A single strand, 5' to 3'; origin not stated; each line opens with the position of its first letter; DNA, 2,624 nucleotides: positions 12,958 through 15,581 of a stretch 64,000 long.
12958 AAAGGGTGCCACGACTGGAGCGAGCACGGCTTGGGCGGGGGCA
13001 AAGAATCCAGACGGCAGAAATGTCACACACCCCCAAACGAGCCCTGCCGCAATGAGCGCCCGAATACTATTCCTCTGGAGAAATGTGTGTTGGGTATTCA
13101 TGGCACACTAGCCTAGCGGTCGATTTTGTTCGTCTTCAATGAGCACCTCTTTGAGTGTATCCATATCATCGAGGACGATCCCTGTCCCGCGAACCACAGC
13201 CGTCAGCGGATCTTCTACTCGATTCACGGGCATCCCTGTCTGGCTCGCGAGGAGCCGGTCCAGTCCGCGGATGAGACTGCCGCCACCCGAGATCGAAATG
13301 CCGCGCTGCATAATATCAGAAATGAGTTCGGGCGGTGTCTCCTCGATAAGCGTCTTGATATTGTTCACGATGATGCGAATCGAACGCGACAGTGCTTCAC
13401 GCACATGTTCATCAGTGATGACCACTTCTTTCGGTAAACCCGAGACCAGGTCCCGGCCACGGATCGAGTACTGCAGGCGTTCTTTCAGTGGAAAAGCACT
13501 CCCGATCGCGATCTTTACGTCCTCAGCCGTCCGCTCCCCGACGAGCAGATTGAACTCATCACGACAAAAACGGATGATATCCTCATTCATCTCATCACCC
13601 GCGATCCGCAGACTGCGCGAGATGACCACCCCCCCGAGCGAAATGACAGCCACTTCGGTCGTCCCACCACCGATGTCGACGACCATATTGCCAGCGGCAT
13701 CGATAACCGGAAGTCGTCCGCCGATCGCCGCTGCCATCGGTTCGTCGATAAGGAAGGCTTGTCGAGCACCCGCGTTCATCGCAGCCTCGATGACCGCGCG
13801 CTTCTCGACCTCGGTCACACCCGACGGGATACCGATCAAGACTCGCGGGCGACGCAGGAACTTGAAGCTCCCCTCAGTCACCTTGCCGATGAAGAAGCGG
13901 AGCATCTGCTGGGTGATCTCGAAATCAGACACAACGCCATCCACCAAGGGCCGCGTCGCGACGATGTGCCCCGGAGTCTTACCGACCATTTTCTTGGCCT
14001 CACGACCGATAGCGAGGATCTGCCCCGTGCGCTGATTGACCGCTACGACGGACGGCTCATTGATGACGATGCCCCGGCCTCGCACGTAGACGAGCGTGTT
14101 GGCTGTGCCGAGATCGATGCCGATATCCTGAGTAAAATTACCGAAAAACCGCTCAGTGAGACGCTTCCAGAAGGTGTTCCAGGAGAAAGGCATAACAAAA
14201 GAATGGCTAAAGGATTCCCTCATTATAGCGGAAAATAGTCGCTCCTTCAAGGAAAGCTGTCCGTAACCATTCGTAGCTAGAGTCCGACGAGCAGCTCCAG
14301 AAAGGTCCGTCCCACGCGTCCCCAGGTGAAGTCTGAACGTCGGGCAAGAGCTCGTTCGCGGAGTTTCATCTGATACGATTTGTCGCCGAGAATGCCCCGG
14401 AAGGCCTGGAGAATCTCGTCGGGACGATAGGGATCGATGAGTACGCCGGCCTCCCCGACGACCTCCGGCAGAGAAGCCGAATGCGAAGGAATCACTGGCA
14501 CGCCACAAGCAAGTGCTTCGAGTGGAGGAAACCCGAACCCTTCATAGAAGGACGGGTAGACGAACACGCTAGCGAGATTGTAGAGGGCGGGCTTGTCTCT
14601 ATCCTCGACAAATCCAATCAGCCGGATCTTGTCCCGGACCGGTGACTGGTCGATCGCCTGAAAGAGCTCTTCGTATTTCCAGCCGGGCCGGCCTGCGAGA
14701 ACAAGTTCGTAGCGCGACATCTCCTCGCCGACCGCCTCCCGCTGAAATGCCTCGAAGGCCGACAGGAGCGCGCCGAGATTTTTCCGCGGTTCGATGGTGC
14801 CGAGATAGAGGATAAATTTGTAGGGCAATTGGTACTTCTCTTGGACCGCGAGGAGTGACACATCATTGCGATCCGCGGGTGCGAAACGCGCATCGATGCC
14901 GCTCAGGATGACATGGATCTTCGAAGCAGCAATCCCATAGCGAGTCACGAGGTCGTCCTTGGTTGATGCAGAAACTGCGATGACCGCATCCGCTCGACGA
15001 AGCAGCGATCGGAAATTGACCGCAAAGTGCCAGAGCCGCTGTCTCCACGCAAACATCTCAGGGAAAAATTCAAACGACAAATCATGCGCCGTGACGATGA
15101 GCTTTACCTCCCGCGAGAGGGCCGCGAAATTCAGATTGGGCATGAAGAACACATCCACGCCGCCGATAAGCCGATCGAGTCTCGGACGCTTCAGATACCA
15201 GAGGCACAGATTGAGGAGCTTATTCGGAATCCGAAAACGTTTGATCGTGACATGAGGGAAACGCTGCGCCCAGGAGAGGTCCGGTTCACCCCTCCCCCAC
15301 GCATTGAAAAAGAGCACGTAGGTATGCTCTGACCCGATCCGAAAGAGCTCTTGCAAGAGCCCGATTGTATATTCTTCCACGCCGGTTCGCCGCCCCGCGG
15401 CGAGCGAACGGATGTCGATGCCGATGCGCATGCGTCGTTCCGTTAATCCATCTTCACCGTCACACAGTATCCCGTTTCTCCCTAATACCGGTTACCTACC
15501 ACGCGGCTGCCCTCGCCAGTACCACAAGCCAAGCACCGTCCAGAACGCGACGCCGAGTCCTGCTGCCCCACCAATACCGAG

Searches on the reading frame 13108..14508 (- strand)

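Call 27: search_protein_families(library=pfam, proteins=[window:13108-14508:-], max_evalue=0.001)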
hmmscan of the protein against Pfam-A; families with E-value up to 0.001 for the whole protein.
window:13108-14508:- (466 aa): 5 families
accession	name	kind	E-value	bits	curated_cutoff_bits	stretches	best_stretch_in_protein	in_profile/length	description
PF06723.19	MreB_Mbl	-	2.7e-138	460.7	27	1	127-453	2-326/327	MreB/Mbl protein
PF14450.12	FtsA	-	1.4e-10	42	31.8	1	275-432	1-111/127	Cell division protein FtsA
PF00012.26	HSP70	-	1.2e-07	30.8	20.6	1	205-320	116-239/599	Hsp70 protein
PF00022.25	Actin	-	2.4e-05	23.6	27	1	152-317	31-189/410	Actin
PF11104.14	PilM_2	-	0.00097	18.6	27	0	274-314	182-222/340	Type IV pilus assembly protein PilM;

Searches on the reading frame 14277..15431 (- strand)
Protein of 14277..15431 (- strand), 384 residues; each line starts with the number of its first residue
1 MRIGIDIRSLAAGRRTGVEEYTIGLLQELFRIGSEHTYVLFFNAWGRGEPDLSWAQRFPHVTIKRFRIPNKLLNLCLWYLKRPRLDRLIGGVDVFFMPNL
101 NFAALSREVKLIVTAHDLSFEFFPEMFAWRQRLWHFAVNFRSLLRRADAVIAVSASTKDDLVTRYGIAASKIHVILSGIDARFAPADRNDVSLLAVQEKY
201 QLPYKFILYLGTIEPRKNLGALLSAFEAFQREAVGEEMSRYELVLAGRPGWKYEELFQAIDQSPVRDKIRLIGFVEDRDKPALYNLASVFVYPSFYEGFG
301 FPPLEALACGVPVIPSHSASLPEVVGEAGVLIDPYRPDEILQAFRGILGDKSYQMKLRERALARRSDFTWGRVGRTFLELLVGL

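Call 27: search_protein_families(library=pfam, proteins=[window:14277-15431:-], max_evalue=0.001)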
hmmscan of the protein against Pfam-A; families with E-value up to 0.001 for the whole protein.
window:14277-15431:- (384 aa): 6 families
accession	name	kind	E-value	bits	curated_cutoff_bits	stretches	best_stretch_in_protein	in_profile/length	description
PF00534.26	Glycos_transf_1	-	5.5e-31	107.8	26.4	1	203-361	14-169/172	Glycosyl transferases group 1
PF13692.12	Glyco_trans_1_4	-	1e-25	91.1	27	1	206-350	3-142/142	Glycosyl transferases group 1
PF13439.12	Glyco_transf_4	-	7e-19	68.9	28.5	1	17-181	3-168/170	Glycosyltransferase Family 4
PF20706.3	GT4-conflict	-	4.3e-12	46.1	26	1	141-319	141-314/385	Family 4 Glycosyltransferase in conflict systems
PF13579.12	Glyco_trans_4_4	-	1.3e-09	39.1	29.7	1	17-175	2-155/158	Glycosyl transferase 4-like domain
PF13524.12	Glyco_trans_1_2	-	0.00061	20.2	25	0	234-378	9-143/144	Glycosyl transferase-like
